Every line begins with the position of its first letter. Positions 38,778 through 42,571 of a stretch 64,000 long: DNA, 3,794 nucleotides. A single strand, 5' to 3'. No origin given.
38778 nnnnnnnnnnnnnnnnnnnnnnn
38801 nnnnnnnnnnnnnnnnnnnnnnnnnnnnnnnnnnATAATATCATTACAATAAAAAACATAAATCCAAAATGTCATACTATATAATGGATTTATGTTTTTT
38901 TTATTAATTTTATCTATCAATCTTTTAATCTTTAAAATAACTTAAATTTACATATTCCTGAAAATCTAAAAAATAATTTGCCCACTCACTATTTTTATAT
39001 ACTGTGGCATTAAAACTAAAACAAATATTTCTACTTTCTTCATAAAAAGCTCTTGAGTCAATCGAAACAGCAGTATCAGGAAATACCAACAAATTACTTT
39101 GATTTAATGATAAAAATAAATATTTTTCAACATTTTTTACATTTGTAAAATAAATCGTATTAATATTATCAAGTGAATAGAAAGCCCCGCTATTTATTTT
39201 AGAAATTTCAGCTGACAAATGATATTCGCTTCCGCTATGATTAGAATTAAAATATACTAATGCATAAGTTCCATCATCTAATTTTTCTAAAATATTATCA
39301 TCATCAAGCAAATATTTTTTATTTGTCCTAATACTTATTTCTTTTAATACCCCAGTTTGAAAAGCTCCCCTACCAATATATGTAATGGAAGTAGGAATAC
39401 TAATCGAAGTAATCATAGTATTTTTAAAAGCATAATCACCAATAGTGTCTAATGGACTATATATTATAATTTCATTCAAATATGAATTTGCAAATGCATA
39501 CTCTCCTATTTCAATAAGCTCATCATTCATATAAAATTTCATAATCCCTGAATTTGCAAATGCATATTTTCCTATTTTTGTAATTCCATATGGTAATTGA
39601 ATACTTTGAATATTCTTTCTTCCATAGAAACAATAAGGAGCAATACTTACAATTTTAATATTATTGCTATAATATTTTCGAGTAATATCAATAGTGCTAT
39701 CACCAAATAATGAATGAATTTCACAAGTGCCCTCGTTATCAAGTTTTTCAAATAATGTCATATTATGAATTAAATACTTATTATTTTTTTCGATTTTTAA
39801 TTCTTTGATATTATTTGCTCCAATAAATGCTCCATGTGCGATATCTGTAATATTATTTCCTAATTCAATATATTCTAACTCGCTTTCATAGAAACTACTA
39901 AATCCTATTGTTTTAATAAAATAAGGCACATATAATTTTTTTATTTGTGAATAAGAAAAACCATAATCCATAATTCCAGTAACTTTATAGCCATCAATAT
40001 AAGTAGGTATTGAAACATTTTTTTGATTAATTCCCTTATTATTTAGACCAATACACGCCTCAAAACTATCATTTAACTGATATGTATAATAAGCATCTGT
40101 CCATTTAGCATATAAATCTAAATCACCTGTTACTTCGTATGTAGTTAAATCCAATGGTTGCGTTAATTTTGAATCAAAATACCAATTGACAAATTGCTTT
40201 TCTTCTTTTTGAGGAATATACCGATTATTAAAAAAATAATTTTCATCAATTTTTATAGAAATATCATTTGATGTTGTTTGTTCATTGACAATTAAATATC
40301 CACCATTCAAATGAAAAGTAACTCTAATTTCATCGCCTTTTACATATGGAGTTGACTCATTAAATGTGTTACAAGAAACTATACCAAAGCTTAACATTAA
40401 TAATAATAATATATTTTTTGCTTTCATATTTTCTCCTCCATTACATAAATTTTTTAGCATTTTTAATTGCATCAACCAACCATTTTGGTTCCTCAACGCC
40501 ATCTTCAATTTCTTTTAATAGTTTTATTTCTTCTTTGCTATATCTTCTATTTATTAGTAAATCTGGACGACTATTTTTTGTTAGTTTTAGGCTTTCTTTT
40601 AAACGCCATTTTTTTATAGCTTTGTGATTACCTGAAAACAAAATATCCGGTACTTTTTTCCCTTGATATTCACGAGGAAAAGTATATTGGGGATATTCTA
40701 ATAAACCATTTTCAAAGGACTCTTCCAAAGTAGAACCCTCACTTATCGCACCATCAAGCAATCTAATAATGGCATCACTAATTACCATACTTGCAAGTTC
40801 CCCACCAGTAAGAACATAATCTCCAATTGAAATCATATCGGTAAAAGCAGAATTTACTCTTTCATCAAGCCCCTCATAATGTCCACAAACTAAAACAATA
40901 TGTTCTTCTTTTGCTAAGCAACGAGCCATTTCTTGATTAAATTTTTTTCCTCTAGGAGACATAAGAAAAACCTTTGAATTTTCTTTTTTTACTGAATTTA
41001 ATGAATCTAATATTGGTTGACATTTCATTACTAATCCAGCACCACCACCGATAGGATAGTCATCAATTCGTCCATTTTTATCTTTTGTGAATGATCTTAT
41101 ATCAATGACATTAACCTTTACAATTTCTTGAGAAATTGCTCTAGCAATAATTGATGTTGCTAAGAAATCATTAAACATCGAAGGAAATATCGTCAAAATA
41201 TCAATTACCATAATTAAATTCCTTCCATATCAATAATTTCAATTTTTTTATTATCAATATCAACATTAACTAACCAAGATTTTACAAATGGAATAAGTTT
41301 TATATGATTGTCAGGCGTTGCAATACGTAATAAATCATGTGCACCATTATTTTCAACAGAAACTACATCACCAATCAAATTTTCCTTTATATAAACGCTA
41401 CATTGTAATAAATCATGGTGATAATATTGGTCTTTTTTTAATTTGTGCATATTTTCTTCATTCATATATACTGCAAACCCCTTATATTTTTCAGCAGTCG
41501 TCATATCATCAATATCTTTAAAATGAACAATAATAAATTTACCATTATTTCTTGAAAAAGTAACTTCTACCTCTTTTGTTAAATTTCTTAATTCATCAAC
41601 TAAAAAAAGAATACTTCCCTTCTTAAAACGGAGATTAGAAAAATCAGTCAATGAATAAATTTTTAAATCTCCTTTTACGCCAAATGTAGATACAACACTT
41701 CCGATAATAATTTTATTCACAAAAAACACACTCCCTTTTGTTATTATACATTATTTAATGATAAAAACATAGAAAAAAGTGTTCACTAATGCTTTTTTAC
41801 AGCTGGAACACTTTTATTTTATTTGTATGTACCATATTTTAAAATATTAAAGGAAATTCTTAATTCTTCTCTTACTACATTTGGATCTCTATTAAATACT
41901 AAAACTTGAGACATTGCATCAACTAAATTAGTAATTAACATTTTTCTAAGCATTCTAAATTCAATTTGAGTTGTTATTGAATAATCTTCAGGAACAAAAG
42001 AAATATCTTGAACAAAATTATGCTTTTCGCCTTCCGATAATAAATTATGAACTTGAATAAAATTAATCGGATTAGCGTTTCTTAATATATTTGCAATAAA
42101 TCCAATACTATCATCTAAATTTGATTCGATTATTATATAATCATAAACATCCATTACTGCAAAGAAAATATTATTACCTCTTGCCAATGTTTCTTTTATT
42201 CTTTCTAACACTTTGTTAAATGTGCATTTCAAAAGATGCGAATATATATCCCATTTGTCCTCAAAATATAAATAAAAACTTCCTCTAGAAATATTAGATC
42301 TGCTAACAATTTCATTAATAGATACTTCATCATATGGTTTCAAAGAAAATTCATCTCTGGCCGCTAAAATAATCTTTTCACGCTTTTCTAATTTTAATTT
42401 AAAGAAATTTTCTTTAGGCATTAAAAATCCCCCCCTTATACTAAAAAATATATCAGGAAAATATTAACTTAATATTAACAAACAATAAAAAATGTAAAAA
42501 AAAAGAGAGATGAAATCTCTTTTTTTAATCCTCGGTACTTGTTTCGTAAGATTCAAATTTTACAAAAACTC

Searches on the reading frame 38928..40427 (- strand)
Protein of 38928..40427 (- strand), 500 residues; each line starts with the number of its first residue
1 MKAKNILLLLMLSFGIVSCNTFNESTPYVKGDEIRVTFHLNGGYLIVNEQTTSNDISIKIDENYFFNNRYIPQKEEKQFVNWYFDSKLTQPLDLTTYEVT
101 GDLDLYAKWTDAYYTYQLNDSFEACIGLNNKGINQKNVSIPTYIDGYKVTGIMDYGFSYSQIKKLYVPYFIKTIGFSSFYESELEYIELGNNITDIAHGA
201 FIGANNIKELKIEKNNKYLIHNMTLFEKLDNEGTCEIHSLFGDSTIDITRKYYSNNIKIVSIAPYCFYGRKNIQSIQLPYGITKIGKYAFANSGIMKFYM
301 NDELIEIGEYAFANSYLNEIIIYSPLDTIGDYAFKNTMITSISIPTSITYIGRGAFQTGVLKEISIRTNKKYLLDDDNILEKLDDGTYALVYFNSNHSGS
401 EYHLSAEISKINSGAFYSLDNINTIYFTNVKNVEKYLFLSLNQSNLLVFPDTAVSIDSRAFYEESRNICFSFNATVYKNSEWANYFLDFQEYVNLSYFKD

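Call 50: search_protein_families(library=pfam, proteins=[window:38928-40427:-], max_evalue=0.00001)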
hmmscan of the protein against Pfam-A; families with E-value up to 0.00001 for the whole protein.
window:38928-40427:- (500 aa): 3 families
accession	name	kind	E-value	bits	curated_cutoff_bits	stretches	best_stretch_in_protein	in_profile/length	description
PF13306.12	LRR_5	-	6.3e-42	142.9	27.7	2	258-357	21-121/127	BspA type Leucine rich repeat region (6 copies)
PF09479.16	Flg_new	-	1.1e-08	35.5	27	1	36-108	3-65/65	Listeria-Bacteroides repeat domain (List_Bact_rpt)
PF13855.12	LRR_8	-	1.4e-07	31.6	27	0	176-216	18-60/61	Leucine rich repeat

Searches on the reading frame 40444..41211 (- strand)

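Call 50: search_protein_families(library=pfam, proteins=[window:40444-41211:-], max_evalue=0.00001)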
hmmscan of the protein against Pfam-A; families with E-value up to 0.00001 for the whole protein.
window:40444-41211:- (256 aa): 1 family
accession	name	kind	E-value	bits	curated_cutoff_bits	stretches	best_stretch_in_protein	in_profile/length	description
PF01746.26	tRNA_m1G_MT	-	3.6e-59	200.2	27.3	1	24-216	3-195/195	tRNA (Guanine-1)-methyltransferase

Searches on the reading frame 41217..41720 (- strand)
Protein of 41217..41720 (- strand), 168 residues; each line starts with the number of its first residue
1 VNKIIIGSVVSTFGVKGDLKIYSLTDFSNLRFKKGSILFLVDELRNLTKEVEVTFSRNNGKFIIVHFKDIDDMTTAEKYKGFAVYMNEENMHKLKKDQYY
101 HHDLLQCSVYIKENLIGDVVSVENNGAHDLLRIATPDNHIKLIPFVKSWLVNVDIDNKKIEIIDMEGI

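Call 50: search_protein_families(library=pfam, proteins=[window:41217-41720:-], max_evalue=0.00001)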
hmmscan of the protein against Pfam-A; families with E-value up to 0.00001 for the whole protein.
window:41217-41720:- (168 aa): 2 families
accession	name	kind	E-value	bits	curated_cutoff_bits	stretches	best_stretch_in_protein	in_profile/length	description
PF01782.24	RimM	-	2.9e-18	66.3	23.5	1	6-89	2-83/84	RimM N-terminal domain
PF24986.1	PRC_RimM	-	1.8e-13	50.4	27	1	101-167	1-68/69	RimM PRC barrel domain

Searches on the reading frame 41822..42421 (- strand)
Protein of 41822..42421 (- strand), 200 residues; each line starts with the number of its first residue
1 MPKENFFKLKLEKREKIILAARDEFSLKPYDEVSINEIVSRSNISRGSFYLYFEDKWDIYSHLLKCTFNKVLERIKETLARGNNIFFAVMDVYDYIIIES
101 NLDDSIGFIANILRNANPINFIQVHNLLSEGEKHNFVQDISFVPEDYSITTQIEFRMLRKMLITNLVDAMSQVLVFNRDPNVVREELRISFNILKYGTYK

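Call 51: search_protein_families(library=pfam, proteins=[window:41822-42421:-], max_evalue=0.00001)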
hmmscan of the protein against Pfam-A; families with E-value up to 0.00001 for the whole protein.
window:41822-42421:- (200 aa): 1 family
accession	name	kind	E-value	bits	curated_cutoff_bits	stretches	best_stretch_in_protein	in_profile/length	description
PF00440.29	TetR_N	-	6.9e-11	42.2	24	1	17-60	1-44/47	Bacterial regulatory proteins, tetR family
